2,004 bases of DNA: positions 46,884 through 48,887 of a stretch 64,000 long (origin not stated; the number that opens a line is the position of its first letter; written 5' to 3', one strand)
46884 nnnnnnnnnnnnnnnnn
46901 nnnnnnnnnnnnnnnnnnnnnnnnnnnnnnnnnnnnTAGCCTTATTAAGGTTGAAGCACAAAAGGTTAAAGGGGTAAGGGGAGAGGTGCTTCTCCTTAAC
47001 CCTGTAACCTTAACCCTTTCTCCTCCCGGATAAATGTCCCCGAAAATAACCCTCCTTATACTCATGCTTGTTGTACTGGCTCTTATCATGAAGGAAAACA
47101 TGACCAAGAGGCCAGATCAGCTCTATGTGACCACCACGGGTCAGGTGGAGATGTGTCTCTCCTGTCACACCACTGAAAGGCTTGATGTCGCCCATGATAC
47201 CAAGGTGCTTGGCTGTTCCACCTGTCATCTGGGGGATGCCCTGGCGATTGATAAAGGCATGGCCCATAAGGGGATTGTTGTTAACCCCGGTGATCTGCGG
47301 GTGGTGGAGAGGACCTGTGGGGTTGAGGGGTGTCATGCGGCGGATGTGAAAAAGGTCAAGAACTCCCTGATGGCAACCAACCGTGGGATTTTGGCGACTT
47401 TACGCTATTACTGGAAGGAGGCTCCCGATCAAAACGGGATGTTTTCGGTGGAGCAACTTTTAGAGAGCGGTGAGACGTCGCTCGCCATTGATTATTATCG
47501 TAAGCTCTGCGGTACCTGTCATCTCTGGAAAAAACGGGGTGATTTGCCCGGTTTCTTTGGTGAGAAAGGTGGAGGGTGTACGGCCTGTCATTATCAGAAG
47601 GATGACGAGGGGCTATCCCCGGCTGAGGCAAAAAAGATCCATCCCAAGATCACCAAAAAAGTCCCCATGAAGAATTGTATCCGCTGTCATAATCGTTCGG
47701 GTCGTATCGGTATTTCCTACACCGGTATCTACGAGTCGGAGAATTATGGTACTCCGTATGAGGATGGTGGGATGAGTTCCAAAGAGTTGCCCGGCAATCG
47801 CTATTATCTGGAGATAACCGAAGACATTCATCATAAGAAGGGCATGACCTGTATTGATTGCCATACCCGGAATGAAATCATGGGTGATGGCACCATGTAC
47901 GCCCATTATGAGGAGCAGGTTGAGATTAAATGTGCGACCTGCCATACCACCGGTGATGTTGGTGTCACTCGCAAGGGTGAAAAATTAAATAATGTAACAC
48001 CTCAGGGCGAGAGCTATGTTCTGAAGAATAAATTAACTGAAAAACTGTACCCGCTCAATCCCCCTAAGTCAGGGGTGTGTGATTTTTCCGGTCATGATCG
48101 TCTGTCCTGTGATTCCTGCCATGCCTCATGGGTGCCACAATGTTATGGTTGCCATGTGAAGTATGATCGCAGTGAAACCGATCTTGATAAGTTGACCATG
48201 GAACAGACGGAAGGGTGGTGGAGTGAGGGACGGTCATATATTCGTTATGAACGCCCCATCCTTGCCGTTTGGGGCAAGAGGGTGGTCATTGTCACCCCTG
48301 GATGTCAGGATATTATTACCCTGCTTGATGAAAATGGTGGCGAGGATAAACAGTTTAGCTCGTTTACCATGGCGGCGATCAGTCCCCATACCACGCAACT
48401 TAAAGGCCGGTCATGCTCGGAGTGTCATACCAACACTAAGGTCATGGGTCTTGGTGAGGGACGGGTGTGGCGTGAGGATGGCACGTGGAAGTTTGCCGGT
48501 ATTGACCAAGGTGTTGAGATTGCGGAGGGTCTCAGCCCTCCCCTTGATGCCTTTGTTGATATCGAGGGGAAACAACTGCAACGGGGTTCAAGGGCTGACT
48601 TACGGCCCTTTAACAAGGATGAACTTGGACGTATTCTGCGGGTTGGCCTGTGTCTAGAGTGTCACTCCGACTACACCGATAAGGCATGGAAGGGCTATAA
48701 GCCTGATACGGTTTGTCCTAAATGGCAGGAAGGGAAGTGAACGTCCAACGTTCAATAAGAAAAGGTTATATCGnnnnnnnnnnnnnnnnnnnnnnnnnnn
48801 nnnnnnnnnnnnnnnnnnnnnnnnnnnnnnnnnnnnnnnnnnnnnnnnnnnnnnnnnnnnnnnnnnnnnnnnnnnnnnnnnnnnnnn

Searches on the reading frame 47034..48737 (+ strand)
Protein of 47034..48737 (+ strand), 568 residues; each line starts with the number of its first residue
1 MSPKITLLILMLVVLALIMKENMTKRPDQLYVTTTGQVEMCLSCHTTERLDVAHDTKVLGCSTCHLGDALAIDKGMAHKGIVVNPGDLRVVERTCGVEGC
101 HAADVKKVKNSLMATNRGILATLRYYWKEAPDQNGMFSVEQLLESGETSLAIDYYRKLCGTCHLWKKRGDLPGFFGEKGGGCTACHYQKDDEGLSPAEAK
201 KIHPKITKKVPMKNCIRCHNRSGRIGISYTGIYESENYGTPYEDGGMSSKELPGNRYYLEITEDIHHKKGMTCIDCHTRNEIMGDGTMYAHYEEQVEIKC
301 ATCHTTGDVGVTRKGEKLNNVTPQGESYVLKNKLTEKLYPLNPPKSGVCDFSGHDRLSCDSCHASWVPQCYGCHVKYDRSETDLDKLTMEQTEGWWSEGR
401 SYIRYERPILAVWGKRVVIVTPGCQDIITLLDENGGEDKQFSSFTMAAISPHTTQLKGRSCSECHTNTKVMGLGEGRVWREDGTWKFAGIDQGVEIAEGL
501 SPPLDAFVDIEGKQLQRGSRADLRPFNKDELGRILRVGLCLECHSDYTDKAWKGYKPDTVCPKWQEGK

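Call 34: search_protein_families(library=ncbifam, proteins=[window:47034-48737:+], max_evalue=0.001)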
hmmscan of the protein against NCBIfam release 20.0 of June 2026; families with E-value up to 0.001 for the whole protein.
window:47034-48737:+ (568 aa): 4 families
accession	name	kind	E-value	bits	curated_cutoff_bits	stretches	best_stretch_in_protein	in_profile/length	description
NF040943.1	cytoc3_ExtM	equivalog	7.5e-90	301.9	800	2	33-306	14-301/599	selenite/tellurite reduction operon c-type cytochrome ExtM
NF040968.1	FeS_ExtO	equivalog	4.1e-14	52.2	200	1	354-470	222-343/416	selenite/tellurite reduction operon b-type cytochrome iron-sulfur cluster-binding subunit ExtO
NF040967.1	cytc_ExtN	equivalog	5.5e-14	51.8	200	1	354-470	222-344/415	selenite/tellurite reduction operon c-type cytochrome ExtN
NF008659.0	PRK11659.1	equivalog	0.00016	21.4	184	0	181-305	48-143/188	cytochrome c nitrite reductase pentaheme subunit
